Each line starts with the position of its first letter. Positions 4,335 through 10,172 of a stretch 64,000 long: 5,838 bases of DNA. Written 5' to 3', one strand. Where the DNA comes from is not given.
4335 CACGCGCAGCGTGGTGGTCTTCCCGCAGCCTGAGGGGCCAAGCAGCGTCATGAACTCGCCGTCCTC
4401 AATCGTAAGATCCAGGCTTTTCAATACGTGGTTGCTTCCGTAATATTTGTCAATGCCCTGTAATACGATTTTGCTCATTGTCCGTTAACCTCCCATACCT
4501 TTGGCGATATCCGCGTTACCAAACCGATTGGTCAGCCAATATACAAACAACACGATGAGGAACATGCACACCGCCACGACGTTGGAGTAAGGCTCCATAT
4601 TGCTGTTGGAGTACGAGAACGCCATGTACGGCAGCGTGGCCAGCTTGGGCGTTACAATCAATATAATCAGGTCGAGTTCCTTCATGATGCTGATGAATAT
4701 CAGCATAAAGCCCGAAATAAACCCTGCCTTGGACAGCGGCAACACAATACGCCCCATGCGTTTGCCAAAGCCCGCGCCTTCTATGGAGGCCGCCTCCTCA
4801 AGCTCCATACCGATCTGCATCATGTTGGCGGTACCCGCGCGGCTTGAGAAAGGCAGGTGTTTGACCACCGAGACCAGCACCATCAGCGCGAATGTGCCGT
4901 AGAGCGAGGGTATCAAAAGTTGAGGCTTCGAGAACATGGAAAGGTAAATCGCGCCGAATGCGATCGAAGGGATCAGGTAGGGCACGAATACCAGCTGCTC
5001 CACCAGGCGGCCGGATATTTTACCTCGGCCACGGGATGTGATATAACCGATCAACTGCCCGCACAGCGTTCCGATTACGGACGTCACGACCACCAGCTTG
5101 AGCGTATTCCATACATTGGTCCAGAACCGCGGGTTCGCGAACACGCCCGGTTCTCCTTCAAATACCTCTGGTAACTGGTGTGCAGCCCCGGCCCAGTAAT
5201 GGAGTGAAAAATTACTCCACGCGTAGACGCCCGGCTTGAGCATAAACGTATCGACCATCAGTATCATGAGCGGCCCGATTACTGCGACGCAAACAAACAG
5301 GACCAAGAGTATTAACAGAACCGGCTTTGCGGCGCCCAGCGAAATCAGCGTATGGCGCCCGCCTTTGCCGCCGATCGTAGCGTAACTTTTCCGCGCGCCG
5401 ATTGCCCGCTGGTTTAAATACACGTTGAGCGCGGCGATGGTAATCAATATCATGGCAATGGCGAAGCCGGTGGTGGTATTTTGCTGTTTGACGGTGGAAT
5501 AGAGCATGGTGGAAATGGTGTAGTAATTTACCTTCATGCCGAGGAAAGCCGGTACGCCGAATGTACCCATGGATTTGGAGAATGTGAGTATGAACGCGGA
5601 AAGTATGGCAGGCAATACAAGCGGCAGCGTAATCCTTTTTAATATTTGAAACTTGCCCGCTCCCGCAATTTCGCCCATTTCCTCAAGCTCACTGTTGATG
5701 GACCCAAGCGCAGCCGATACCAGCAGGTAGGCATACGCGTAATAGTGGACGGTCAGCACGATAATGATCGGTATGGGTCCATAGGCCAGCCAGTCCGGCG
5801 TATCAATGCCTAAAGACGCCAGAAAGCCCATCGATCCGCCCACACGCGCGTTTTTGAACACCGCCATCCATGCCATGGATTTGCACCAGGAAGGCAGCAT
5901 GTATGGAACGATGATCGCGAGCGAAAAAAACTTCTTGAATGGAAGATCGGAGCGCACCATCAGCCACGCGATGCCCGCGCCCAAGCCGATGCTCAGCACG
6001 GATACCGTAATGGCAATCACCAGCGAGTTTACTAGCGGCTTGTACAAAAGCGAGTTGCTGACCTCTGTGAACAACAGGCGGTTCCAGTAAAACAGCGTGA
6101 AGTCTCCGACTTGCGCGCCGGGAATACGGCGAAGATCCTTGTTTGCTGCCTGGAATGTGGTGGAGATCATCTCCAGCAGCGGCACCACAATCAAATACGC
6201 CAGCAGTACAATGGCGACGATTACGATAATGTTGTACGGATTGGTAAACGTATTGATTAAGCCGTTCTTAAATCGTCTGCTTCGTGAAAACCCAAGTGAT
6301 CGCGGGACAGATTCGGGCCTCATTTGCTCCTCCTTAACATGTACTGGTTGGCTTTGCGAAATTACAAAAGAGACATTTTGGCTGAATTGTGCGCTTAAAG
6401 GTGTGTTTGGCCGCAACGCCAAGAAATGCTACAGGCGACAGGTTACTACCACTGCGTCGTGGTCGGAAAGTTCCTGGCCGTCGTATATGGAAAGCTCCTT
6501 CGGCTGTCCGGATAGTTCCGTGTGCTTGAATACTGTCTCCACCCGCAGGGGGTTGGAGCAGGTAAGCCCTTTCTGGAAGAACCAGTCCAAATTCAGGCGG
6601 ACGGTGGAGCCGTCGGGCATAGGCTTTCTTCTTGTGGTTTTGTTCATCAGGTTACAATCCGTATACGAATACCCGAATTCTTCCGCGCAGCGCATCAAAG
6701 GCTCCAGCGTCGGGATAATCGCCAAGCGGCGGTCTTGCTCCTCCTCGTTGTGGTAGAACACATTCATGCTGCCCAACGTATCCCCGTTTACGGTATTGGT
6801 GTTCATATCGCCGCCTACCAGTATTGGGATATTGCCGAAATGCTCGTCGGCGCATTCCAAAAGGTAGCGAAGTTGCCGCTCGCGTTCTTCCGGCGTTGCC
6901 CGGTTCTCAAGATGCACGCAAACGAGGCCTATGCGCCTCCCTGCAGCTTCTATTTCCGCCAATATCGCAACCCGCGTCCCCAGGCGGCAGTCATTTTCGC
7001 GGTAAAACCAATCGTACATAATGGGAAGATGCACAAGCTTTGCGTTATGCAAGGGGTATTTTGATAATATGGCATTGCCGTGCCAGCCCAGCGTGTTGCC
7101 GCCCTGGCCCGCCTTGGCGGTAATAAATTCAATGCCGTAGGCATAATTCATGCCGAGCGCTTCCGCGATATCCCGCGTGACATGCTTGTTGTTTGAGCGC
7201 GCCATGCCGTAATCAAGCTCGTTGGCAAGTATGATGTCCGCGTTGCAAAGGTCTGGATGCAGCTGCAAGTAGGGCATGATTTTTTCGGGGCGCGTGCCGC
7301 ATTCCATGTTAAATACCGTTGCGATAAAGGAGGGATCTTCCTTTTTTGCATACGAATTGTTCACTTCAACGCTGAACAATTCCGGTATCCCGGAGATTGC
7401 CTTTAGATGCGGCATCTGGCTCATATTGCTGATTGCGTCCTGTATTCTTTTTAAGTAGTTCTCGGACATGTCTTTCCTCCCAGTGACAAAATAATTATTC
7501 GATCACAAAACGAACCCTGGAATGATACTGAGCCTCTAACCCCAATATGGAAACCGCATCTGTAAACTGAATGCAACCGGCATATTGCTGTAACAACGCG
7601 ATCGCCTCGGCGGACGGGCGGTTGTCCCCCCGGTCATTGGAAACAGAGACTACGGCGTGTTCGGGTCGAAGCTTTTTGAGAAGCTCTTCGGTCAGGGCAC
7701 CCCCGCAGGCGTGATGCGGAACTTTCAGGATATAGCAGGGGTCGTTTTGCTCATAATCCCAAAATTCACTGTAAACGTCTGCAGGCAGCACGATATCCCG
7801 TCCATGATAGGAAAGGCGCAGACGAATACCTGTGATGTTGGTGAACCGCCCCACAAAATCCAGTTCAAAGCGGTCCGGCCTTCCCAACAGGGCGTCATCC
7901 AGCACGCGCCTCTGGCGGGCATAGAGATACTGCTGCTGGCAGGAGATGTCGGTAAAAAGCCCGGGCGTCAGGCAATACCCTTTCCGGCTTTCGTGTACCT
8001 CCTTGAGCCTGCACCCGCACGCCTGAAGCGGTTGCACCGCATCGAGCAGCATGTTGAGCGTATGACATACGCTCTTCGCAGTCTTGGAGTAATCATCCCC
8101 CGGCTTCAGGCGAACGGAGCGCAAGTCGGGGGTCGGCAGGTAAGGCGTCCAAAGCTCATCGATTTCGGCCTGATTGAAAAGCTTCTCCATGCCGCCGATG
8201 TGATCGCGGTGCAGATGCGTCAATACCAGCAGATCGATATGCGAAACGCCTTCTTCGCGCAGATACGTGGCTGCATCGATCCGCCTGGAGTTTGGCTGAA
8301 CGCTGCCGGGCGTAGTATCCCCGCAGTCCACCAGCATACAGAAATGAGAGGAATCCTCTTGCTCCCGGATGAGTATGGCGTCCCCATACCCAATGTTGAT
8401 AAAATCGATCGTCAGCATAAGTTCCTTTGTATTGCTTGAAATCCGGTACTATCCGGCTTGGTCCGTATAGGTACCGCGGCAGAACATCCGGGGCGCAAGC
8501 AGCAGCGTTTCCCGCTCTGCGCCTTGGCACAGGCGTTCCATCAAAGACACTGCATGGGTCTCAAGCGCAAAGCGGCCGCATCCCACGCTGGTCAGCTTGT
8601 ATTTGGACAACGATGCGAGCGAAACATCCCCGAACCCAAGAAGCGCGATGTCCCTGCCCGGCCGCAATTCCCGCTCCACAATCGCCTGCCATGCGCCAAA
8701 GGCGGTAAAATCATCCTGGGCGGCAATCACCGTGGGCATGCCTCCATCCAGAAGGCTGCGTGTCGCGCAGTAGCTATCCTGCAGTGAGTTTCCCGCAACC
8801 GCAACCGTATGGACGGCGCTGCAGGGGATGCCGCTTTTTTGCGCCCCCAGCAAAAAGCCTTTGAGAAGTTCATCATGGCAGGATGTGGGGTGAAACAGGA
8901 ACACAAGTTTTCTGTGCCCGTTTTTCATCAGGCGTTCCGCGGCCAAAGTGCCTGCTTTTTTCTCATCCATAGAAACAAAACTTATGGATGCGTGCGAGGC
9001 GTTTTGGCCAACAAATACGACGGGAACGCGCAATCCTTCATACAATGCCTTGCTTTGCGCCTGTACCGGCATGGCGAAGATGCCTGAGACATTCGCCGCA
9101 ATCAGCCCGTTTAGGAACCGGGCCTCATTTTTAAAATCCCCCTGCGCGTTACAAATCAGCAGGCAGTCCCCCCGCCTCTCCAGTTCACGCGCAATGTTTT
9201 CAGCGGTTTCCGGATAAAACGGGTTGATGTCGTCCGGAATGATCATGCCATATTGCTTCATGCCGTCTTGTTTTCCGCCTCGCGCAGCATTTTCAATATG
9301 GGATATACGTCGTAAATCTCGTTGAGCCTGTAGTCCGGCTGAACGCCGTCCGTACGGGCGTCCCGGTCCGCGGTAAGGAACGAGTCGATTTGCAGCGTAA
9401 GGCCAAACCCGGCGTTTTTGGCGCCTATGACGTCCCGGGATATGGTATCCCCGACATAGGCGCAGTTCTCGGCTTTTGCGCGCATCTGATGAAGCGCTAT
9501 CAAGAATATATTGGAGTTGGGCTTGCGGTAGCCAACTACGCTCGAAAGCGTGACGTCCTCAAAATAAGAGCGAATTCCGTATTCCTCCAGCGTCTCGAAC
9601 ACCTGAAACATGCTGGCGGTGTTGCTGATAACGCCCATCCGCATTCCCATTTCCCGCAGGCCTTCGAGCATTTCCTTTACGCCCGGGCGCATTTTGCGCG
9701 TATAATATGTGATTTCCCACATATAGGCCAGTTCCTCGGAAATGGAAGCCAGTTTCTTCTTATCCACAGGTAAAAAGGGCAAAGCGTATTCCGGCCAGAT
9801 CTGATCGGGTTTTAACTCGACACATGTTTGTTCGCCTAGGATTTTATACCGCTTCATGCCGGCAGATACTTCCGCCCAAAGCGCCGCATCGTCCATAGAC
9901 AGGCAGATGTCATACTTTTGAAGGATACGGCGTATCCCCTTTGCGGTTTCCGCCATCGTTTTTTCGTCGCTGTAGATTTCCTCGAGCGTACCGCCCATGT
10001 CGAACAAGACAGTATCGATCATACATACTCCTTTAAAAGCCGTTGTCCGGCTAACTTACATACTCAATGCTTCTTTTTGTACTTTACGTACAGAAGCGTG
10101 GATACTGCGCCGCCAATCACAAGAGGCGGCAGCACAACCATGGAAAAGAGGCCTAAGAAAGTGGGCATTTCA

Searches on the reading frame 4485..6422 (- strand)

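Call 67: search_protein_families(library=ncbifam, proteins=[window:4485-6422:-], max_evalue=0.0001)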
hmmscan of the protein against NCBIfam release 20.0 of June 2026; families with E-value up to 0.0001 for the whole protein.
window:4485-6422:- (645 aa): 24 families
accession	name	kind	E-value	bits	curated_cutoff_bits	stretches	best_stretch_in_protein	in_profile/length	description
TIGR03262.1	PhnU2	equivalog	8.5e-39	133.6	593.25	1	67-595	7-493/546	putative 2-aminoethylphosphonate ABC transporter permease subunit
TIGR02141.1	modB_ABC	equivalog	2.1e-30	105.9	182.6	2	133-333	3-198/208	molybdate ABC transporter permease subunit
TIGR02139.1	permease_CysT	equivalog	1.8e-24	86.8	246.1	2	123-331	45-249/265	sulfate ABC transporter permease subunit CysT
TIGR01581.1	Mo_ABC_porter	hypoth_equivalog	2e-24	86.3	210.3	2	127-332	20-221/225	ABC transporter permease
TIGR00969.1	3a0106s02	subfamily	7.2e-23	81.4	240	2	122-334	55-263/272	sulfate ABC transporter permease subunit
TIGR03255.1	PhnV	equivalog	4.4e-22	79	358.7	2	434-621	65-249/270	2-aminoethylphosphonate ABC transport system, membrane component PhnV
NF011624.0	PRK15050.1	equivalog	5.5e-21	75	247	2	65-346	26-290/297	2-aminoethylphosphonate ABC transporter permease subunit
NF007047.0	PRK09500.1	equivalog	1.3e-20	74.1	326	2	71-339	12-250/257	spermidine/putrescine ABC transporter permease PotC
NF040839.1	tungstate_WtpB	equivalog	1.7e-20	73.7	340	2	118-341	34-247/251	tungstate ABC transporter permease WtpB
NF006939.0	PRK09421.1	equivalog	5.2e-20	71.8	262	2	130-332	12-212/230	molybdate ABC transporter permease subunit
NF007044.0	PRK09497.1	equivalog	2.8e-17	63.1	348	1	64-340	9-274/285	spermidine/putrescine ABC transporter permease PotB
NF008208.0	PRK10971.1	equivalog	2.9e-16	59.8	415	2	133-332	63-258/277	sulfate/thiosulfate ABC transporter permease CysT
NF040932.1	ABC_arch_GlcU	equivalog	1.4e-15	57.7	340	2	66-325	4-244/272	glucose ABC transporter permease GlcU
TIGR03226.1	PhnU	equivalog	2.9e-15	56.5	283.45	2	427-630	83-299/311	2-aminoethylphosphonate ABC transporter permease subunit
NF008231.0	PRK10998.1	equivalog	1.2e-14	54.6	261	1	73-336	22-279/296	maltose ABC transporter permease MalG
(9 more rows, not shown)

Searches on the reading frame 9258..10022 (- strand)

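Call 65: search_protein_families(library=pfam, proteins=[window:9258-10022:-], max_evalue=0.001)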
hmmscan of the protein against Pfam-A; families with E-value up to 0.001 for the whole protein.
window:9258-10022:- (254 aa): 4 families
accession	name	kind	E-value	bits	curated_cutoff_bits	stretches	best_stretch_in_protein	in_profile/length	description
PF00702.32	Hydrolase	-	4.2e-22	79.9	26.4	1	2-205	1-191/191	haloacid dehalogenase-like hydrolase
PF13419.12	HAD_2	-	4.7e-20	72.9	23.8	1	107-206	76-173/178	Haloacid dehalogenase-like hydrolase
PF13242.12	Hydrolase_like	-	2.7e-08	34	22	1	165-235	2-71/75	HAD-hyrolase-like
PF13344.12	Hydrolase_6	-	0.00021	21.7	27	0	109-162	13-68/101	Haloacid dehalogenase-like hydrolase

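Call 67: search_protein_families(library=ncbifam, proteins=[window:9258-10022:-], max_evalue=0.0001)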
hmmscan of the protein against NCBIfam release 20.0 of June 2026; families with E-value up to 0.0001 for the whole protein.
window:9258-10022:- (254 aa): 29 families (the best 25 are shown)
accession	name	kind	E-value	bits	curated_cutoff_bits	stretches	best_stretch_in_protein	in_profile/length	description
TIGR02253.1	CTE7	subfamily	2.2e-34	119.2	169.75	1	1-240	1-221/221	TIGR02253 family HAD-type hydrolase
TIGR02252.1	DREG-2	subfamily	7.9e-23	81.3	155.2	1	32-206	24-199/203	HAD hydrolase, REG-2-like, family IA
TIGR02254.1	YjjG_YfnB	equivalog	1.2e-22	80.5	159.9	1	3-243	2-223/223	YjjG family noncanonical pyrimidine nucleotidase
NF006976.0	PRK09449.1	equivalog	2.1e-18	66.7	183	1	25-243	18-222/225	pyrimidine 5'-nucleotidase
NF053830.1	RUBPPhHalo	equivalog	3.8e-16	59.4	330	1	102-240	95-231/234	ribulose-1,5-bisphosphate 5-phosphatase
TIGR01549.1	HAD-SF-IA-v1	subfamily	5.6e-16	59.3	23.3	1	86-205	39-149/149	HAD-IA family hydrolase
NF009695.0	PRK13222.1-2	equivalog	1.1e-13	51.2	225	1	107-207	91-189/226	phosphoglycolate phosphatase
NF009804.0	PRK13288.1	equivalog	1.3e-13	50.9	218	1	114-245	86-212/215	pyrophosphatase PpaX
TIGR01668.1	YqeG_hyp_ppase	hypoth_equivalog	2.1e-12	46.9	89.1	1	106-220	39-143/170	YqeG family HAD IIIA-type phosphatase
TIGR01662.1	HAD-SF-IIIA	subfamily_domain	4.8e-12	46.2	44.6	1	108-206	23-133/141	HAD-IIIA family hydrolase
TIGR01449.2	PGP_bact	equivalog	6.7e-11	42.1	180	1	109-210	84-183/213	phosphoglycolate phosphatase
TIGR02009.1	PGMB-YQAB-SF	subfamily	8.6e-11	42.4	153.35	1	3-193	2-169/186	beta-phosphoglucomutase family hydrolase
NF006991.0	PRK09456.1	equivalog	4.6e-10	39.5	295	1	96-206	72-179/199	glucose-1-phosphatase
NF052576.1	PymNtasePynAStpc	equivalog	4.8e-10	39.4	350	1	111-243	100-227/229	pyrimidine 5'-nucleotidase PynA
TIGR01460.1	HAD-SF-IIA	subfamily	4.2e-09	36.5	100.15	1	165-207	195-239/246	HAD-IIA family hydrolase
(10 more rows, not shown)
